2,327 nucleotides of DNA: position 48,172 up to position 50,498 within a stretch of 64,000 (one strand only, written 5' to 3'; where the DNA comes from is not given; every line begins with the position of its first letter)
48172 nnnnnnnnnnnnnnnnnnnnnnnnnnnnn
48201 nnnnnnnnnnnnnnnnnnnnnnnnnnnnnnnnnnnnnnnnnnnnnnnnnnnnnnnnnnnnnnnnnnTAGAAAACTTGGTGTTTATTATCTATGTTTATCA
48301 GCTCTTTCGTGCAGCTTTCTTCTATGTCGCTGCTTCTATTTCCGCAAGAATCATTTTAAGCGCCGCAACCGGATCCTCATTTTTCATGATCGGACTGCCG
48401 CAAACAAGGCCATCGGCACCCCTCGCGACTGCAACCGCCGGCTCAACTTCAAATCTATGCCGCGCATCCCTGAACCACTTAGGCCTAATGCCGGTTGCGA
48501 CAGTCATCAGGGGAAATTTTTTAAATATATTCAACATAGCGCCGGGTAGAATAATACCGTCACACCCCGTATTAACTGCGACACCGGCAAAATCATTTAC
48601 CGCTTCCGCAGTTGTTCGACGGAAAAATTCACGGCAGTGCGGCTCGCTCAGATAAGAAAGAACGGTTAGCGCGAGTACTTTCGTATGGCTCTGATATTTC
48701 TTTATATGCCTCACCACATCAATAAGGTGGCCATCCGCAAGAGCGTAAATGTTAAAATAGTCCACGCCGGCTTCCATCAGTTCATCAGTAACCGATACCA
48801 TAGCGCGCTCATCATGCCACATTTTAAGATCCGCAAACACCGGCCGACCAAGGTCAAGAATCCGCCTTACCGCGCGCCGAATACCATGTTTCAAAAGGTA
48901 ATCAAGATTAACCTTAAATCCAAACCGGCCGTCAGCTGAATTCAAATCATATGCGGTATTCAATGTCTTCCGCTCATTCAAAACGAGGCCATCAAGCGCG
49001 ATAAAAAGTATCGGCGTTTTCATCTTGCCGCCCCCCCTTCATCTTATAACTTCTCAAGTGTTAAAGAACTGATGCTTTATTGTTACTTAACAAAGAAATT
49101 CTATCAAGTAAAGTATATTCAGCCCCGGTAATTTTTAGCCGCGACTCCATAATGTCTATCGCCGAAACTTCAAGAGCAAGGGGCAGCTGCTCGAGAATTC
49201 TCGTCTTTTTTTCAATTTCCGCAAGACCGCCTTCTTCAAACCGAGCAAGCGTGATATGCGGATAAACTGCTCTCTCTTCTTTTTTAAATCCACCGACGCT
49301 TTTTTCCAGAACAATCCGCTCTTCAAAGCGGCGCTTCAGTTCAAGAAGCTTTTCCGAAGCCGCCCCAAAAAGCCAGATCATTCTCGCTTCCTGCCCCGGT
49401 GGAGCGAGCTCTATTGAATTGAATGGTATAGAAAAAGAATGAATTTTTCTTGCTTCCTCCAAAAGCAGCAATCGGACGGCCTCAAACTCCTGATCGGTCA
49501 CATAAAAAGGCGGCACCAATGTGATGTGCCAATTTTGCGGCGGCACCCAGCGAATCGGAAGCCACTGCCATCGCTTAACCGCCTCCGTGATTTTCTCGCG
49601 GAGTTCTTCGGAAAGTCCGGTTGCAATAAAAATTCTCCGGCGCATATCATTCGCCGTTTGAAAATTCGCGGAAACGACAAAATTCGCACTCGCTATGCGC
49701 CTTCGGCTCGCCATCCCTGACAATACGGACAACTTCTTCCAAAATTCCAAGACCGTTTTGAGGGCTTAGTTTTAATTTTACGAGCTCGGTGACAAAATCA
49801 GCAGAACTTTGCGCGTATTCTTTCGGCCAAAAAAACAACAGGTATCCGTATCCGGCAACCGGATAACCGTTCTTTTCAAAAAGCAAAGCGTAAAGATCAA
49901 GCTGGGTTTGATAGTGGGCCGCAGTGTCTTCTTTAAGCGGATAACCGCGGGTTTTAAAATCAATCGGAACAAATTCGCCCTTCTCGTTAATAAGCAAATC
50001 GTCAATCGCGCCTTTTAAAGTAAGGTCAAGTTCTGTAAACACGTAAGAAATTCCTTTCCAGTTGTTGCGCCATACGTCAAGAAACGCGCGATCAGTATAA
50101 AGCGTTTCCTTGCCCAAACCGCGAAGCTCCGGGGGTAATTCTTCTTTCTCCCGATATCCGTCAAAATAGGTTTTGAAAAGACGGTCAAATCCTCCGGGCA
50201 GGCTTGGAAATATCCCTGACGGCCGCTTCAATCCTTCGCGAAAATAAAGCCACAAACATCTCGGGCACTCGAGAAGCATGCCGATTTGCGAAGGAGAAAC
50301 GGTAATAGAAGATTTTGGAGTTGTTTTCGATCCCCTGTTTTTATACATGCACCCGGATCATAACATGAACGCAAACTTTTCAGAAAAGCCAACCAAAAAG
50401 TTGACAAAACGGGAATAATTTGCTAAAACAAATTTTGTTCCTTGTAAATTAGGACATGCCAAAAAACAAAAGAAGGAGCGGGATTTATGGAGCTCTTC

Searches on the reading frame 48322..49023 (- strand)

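Call 15: search_protein_families(library=pfam, proteins=[window:48322-49023:-], max_evalue=0.001)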
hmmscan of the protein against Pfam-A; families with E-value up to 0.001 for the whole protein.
window:48322-49023:- (233 aa): 1 family
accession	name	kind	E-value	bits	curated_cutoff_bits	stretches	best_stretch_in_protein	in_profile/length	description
PF00215.30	OMPdecase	-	2.9e-15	57.2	27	1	6-225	3-221/221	Orotidine 5'-phosphate decarboxylase / HUMPS family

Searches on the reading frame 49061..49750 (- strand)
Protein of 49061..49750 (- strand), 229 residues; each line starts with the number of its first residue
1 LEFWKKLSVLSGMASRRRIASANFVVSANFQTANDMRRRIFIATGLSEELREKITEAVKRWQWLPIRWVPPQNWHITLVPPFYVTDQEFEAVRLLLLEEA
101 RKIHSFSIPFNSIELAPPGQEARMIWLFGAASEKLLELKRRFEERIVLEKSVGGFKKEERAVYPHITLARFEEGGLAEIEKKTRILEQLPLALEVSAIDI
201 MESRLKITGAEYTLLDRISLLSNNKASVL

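Call 15: search_protein_families(library=pfam, proteins=[window:49061-49750:-], max_evalue=0.001)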
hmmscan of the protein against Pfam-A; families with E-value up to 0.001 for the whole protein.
window:49061-49750:- (229 aa): 2 families
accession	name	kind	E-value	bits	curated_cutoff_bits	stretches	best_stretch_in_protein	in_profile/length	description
PF02834.22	LigT_PEase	-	2.7e-16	60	23.3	1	46-126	3-87/87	LigT like Phosphoesterase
PF13563.12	2_5_RNA_ligase2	-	1.8e-08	35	27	1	69-203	21-148/152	2'-5' RNA ligase superfamily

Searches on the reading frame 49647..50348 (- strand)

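Call 15: search_protein_families(library=pfam, proteins=[window:49647-50348:-], max_evalue=0.001)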
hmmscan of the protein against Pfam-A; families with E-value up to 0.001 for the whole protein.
window:49647-50348:- (233 aa): 1 family
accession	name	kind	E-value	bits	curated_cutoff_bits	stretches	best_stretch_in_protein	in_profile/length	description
PF12705.13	PDDEXK_1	-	1.8e-10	41.6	22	1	87-228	95-244/247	PD-(D/E)XK nuclease superfamily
